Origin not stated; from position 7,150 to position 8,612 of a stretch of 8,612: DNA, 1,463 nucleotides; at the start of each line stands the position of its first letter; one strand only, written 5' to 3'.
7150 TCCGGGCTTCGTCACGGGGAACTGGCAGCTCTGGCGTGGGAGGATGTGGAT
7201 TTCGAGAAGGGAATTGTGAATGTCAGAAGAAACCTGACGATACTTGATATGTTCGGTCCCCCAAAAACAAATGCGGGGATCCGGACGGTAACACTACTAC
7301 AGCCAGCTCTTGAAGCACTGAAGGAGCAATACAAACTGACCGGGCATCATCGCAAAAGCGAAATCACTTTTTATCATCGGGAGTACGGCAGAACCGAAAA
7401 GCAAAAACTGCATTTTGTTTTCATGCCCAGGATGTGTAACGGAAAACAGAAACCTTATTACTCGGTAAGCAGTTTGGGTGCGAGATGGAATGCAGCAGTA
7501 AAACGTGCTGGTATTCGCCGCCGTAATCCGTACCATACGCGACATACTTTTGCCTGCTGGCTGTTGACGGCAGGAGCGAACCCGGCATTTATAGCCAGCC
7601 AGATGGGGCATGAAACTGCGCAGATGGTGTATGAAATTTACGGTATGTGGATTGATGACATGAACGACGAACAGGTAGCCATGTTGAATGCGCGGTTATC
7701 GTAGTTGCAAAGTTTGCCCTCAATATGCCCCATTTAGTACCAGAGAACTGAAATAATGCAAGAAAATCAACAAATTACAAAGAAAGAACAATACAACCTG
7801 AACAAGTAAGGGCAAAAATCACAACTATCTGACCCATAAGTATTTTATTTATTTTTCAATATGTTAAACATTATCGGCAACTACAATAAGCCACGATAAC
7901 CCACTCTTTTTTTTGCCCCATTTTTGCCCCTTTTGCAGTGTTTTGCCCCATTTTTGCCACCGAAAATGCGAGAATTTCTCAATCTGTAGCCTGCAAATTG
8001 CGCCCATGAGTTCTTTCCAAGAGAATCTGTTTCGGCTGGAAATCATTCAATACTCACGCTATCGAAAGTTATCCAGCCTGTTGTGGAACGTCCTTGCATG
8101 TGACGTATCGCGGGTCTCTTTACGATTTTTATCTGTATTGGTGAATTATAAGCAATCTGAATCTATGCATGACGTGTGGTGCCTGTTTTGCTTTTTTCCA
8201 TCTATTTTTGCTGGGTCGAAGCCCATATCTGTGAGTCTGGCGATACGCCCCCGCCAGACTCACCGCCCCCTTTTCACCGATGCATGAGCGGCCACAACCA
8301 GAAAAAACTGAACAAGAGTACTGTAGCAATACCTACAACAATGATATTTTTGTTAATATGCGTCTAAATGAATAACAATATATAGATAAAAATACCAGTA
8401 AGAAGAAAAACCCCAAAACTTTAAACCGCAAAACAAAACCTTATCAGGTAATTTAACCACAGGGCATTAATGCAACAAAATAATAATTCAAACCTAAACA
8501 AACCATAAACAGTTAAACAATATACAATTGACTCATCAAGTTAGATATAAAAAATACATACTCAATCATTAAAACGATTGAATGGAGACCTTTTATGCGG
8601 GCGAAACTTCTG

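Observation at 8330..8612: ompT-like outer-membrane protease gene as cargo immediately next to the att region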

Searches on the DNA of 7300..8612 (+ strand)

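Call 3: search_dna_similar(query=window:7705-8612:+, collection=ecoli_genomes, mode=near, max_rows=30)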
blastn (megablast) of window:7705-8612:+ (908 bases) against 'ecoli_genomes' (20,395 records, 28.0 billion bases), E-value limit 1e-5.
Records with a match: 3193; places in all: 6217; records where one place covers at least 80% of the query: 20.
Genomes with a match: 3182 of 5426; with a place that covers at least 80% of the query: 20. Places per genome that has any: lowest 1, median 2, highest 4. On chromosomes: 6190 places; on plasmids: 27.
Best place of each record, by identity: >=99% 18; 95-99% 50; 90-95% 2422; 80-90% 453; 60-80% 250.
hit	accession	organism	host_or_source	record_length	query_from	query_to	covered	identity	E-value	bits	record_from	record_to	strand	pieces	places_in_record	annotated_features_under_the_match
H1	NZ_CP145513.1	Escherichia coli strain L1PEag1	cape gooseberry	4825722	1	908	100%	99.8%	0e+0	1664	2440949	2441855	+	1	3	omptin family outer membrane protease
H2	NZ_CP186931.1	Escherichia coli strain DLL7555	clinical isolate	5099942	1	908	100%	99.8%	0e+0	1664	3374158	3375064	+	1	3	omptin family outer membrane protease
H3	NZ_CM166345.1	Escherichia coli strain CH4811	Homo sapiens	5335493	1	908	100%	99.8%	0e+0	1664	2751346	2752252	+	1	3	omptin family outer membrane protease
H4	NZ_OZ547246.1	Escherichia coli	Homo sapiens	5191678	1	908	100%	99.8%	0e+0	1664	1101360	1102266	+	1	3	omptin family outer membrane protease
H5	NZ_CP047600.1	Escherichia coli O84:H7 strain Trh52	Homo sapiens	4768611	1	908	100%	99.6%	0e+0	1653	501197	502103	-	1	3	ompT: omptin family outer membrane protease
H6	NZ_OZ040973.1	Escherichia coli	-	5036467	1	908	100%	99.0%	0e+0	1626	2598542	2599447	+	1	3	ompT: omptin family outer membrane protease OmpT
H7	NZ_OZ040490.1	Escherichia coli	-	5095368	1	908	100%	99.0%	0e+0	1626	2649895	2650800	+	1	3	ompT: omptin family outer membrane protease OmpT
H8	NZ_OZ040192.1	Escherichia coli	-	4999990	1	908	100%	99.0%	0e+0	1626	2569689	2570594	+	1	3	ompT: omptin family outer membrane protease OmpT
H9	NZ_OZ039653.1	Escherichia coli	-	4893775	1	908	100%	99.0%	0e+0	1626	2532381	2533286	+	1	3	ompT: omptin family outer membrane protease OmpT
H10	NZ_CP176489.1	Escherichia coli strain N1420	Homo sapiens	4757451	1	908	100%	98.9%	0e+0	1622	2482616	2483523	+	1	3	omptin family outer membrane protease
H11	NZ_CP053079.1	Escherichia coli strain K56-43-un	Homo sapiens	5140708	1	908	100%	98.8%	0e+0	1616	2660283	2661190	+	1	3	omptin family outer membrane protease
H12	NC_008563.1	Escherichia coli APEC O1 strain APEC O1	lesion site (lung) of a dead turkey ...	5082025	1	908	100%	98.6%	0e+0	1604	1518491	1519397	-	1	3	omptin family outer membrane protease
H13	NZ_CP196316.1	Escherichia coli strain AH19B041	Homo sapiens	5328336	1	908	100%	98.5%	0e+0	1598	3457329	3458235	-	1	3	omptin family outer membrane protease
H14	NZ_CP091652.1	Escherichia coli strain KMi025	river water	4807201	59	908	94%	99.3%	0e+0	1535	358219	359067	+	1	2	ompT: omptin family outer membrane protease OmpT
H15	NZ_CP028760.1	Escherichia coli strain A14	Virginia opossum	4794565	59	908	94%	99.3%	0e+0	1535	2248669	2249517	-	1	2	ompT: omptin family outer membrane protease OmpT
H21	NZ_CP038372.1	Escherichia coli O157:H7 strain F6294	beef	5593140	1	510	56%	80.5%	3e-103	385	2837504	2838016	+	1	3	hypothetical protein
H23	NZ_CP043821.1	Escherichia coli strain RM10740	Feral pig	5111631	59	527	52%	79.8%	8e-89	337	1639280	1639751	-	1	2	YkgJ family cysteine cluster protein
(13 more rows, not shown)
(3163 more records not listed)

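Call 5: get_annotated_region(hit=H2, flank=6000)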
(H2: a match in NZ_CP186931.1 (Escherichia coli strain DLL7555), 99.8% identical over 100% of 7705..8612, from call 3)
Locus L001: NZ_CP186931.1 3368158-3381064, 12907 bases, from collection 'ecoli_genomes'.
description: Escherichia coli strain DLL7555 chromosome, complete genome
organism: Escherichia coli strain DLL7555 (NCBI taxid 562)
replicon: chromosome; assembly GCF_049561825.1
host: -; source: clinical isolate; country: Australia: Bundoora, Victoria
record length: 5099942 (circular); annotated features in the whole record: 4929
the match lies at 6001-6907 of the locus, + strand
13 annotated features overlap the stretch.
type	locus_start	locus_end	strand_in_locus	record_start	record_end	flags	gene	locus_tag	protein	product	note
CDS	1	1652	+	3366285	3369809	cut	nifJ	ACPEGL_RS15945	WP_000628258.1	pyruvate:ferredoxin (flavodoxin) oxidoreductase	-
CDS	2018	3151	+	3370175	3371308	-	ompN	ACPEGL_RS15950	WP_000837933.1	porin OmpN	-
CDS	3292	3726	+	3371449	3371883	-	uspF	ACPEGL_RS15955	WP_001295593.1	universal stress protein UspF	-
CDS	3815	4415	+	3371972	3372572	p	-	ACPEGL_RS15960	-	metal ABC transporter permease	frameshifted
CDS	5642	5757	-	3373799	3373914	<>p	-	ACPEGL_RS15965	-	DUF1627 domain-containing protein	frameshifted; incomplete; partial in the middle of a contig; missing N-terminus and C-terminus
CDS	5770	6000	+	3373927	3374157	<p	-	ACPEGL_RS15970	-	tyrosine-type recombinase/integrase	incomplete; partial in the middle of a contig; missing N-terminus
CDS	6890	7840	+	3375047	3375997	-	-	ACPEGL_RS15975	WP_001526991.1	omptin family outer membrane protease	-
CDS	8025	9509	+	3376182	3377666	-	-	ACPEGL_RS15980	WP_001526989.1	alpha/beta hydrolase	-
CDS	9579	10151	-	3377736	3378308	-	cdtC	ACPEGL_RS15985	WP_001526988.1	cytolethal distending toxin type IV subunit CdtC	-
CDS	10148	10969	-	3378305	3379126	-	cdtB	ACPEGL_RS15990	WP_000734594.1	cytolethal distending toxin type IV nuclease subunit CdtB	-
CDS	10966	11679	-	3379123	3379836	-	cdtA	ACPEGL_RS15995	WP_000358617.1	cytolethal distending toxin type IV subunit CdtA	-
CDS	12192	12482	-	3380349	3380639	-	-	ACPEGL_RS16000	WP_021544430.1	hypothetical protein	-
CDS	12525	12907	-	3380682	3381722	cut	-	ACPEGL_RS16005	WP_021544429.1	tail fiber domain-containing protein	-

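Call 7: search_dna_similar(query=window:7300-8612:+, collection=phages, mode=near, max_rows=25)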
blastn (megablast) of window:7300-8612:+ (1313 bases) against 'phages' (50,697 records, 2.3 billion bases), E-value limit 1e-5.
Records with a match: 8; places in all: 9; records where one place covers at least 80% of the query: 0.
Best place of each record, by identity: 95-99% 5; 90-95% 1; 80-90% 2.
By first word of the organism name: Escherichia 7; Salmonella 1.
By host as written in the record: Escherichia coli 4; Escherichia coli SA53 1; Escherichia coli ECOR13 1; Escherichia coli C 1; Salmonella sp. S7 1.
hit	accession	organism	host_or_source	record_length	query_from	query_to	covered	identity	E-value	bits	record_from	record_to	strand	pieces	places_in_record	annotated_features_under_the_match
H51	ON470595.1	Escherichia phage vB_EcoS-683R6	Escherichia coli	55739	1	506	39%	98.4%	0e+0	891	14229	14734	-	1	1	integrase | tRNA-(cytosine32)-2-thiocytidine synthetase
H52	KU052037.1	Escherichia phage Rac-SA53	Escherichia coli SA53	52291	1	506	39%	96.8%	0e+0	846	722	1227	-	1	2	intR: integrase | ttcA: tRNA 2-thiocytidine biosynthesis protein | attP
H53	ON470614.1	Escherichia phage vB_EcoS-666R9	Escherichia coli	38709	1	470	36%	97.4%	0e+0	802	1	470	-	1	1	integrase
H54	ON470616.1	Escherichia phage vB_EcoS-673R7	Escherichia coli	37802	1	470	36%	97.4%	0e+0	802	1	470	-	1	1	integrase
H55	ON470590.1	Escherichia phage vB_EcoS-613R10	Escherichia coli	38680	1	470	36%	97.4%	0e+0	802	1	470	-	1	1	integrase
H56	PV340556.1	Escherichia phage PhiR29_1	Escherichia coli ECOR13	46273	1019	1313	22%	83.6%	7e-71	274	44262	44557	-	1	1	protease VII (omptin) precursor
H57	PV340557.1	Escherichia phage PhiR29_2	Escherichia coli C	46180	1019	1313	22%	83.6%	7e-71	274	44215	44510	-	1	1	protease VII (omptin) precursor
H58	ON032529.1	Salmonella phage SPF_0923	Salmonella sp. S7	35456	464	660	15%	91.4%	3e-69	268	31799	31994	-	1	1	none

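Call 8: search_dna_similar(query=window:8232-8612:+, collection=ecoli_genomes, mode=near, max_rows=30, rows=spread)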
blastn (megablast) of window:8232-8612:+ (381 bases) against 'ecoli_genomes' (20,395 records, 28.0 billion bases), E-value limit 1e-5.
Records with a match: 1482; places in all: 1517; records where one place covers at least 80% of the query: 20.
Genomes with a match: 1474 of 5426; with a place that covers at least 80% of the query: 20. Places per genome that has any: lowest 1, median 1, highest 3. On chromosomes: 1498 places; on plasmids: 19.
Best place of each record, by identity: >=99% 12; 95-99% 8; 90-95% 1109; 80-90% 353.
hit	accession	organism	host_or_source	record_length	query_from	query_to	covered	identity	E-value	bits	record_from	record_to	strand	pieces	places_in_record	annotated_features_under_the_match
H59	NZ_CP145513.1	Escherichia coli strain L1PEag1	cape gooseberry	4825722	1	381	100%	100.0%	0e+0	704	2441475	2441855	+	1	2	omptin family outer membrane protease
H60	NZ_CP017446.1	Escherichia coli O157:H7 strain 9234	Cattle Hide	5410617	87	381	77%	84.1%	1e-73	285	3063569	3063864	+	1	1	ompT: omptin family outer membrane protease OmpT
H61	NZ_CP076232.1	Escherichia coli O157:H7 strain 7.1_Anguil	Rectal swab of live bovine cattle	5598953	87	381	77%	83.8%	5e-72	279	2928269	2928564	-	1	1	ompT: omptin family outer membrane protease OmpT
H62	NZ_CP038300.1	Escherichia coli O157:H7 strain SS TX 754-1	cattle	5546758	87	381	77%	83.8%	5e-72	279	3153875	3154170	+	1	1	ompT: omptin family outer membrane protease OmpT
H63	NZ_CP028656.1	Escherichia coli strain 121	cattle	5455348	87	381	77%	83.8%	5e-72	279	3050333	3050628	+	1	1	ompT: omptin family outer membrane protease OmpT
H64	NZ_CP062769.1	Escherichia coli O157:H7 strain Z852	Bovine Faeces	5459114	87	381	77%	83.8%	5e-72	279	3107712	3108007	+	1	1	ompT: omptin family outer membrane protease OmpT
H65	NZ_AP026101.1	Escherichia coli strain 93_161312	Homo sapiens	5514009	87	381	77%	83.8%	5e-72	279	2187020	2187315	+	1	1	ompT: omptin family outer membrane protease OmpT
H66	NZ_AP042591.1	Escherichia coli strain OkiPb01699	bovine feces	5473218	87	381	77%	83.8%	5e-72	279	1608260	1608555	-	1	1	ompT: omptin family outer membrane protease OmpT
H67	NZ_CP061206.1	Escherichia coli strain DA61218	Homo sapiens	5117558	251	381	34%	91.6%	2e-42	182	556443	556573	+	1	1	ompT: omptin family outer membrane protease OmpT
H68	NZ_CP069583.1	Escherichia coli strain FDAARGOS_1265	Homo sapiens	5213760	251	381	34%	91.6%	2e-42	182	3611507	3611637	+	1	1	ompT: omptin family outer membrane protease OmpT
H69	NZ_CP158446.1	Escherichia coli strain CFT073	Homo sapiens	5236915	251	381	34%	91.6%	2e-42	182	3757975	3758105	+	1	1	ompT: omptin family outer membrane protease OmpT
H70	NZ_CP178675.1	Escherichia coli strain VTB97074v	Chicken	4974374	251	381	34%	91.6%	2e-42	182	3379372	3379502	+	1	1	ompT: omptin family outer membrane protease OmpT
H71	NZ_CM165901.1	Escherichia coli strain N12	Homo sapiens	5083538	251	381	34%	91.6%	2e-42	182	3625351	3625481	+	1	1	ompT: omptin family outer membrane protease OmpT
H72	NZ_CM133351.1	Escherichia coli strain DEF2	Mus musculus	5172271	251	381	34%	91.6%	2e-42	182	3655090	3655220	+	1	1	ompT: omptin family outer membrane protease OmpT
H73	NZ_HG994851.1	Escherichia coli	Homo sapiens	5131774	251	381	34%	91.6%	2e-42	182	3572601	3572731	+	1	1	ompT: omptin family outer membrane protease OmpT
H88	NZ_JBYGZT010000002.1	Escherichia coli strain FCI1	Homo sapiens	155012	287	381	25%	94.7%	5e-32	147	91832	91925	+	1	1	omptin family outer membrane protease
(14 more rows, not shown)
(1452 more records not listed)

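Call 10: get_annotated_region(hit=H56, flank=6000)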
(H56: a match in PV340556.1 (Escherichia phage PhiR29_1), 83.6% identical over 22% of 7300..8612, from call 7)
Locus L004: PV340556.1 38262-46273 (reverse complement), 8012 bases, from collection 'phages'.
description: Escherichia phage PhiR29_1, complete genome.
organism: Escherichia phage PhiR29_1 (NCBI taxid 3416478)
taxonomy: Viruses
host: Escherichia coli ECOR13; source: -; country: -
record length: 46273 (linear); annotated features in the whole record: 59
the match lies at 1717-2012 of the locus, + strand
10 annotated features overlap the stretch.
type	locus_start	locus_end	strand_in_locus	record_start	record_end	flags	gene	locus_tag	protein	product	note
CDS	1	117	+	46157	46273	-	-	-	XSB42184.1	hypothetical protein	-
CDS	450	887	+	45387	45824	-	-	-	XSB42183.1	hypothetical protein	putative N-acetyltransferase YjaB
CDS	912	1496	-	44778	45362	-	-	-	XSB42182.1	hypothetical protein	Transcriptional regulator, Xre-family with cupindomain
CDS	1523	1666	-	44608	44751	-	-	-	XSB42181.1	hypothetical protein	-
CDS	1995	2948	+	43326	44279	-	-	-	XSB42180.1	protease VII (omptin) precursor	-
CDS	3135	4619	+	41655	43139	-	-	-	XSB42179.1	hypothetical protein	-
CDS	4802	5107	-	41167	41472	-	-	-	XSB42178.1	tail fiber assembly protein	tail fiber, tail fiber assembly protein Tfa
CDS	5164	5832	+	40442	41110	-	-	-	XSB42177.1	hypothetical protein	putative uncharacterized protein YbcY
CDS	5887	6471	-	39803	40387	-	-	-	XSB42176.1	tail fiber assembly protein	tail fiber, tail fiber assembly protein Tfa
CDS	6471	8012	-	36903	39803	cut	-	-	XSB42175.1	side tail fiber protein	tail fiber, side tail fiber protein Stf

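Call 11: get_annotated_region(hit=H52, flank=3000)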
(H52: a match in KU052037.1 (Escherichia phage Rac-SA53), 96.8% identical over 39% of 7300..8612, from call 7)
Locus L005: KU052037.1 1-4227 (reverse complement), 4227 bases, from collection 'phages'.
description: Escherichia phage Rac-SA53, complete genome.
organism: Escherichia phage Rac-SA53 (NCBI taxid 1759531)
taxonomy: Viruses; Duplodnaviria; Heunggongvirae; Uroviricota; Caudoviricetes
host: Escherichia coli SA53; source: -; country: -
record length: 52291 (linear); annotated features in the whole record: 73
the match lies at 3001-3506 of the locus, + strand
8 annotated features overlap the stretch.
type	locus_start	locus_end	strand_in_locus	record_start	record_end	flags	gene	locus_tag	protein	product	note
CDS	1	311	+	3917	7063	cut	recE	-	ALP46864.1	exodeoxyribonuclease VIII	-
CDS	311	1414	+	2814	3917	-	recT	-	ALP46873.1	recombination protein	-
CDS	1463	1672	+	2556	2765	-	ralR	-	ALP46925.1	restriction alleviation and modification enhancement protein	-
CDS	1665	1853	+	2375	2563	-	-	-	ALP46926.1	hypothetical protein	ydaC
CDS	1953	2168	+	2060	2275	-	ydaQ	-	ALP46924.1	YdaQ protein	-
CDS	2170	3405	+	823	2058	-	intR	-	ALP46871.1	integrase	-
CDS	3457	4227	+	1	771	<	ttcA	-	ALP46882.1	tRNA 2-thiocytidine biosynthesis protein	-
misc_recomb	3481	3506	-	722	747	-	-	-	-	-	attP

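Call 22: get_annotated_region(hit=H14, flank=6000)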
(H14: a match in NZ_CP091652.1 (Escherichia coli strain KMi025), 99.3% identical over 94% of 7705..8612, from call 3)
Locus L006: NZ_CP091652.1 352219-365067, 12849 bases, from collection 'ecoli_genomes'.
description: Escherichia coli strain KMi025 chromosome, complete genome
organism: Escherichia coli strain KMi025 (NCBI taxid 562)
replicon: chromosome; assembly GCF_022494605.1
host: -; source: river water; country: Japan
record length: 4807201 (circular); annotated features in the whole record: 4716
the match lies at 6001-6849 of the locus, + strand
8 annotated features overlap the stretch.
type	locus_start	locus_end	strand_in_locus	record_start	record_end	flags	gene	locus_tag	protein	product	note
CDS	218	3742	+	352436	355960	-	nifJ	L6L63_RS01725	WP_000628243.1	pyruvate:ferredoxin (flavodoxin) oxidoreductase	-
CDS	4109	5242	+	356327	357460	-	ompN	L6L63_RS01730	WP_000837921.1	porin OmpN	-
CDS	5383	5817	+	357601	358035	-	uspF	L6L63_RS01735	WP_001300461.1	universal stress protein UspF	-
CDS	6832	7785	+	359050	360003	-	ompT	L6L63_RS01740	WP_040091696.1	omptin family outer membrane protease OmpT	-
CDS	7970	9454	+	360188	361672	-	-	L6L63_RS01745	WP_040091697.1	alpha/beta hydrolase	-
CDS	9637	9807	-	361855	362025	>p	-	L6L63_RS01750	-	tail fiber assembly protein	incomplete; partial in the middle of a contig; missing N-terminus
CDS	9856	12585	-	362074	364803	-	-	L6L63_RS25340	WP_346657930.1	pyocin knob domain-containing S74 family peptidase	-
CDS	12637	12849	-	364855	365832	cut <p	-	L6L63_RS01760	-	prophage tail fiber N-terminal domain-containing protein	incomplete; partial in the middle of a contig; missing C-terminus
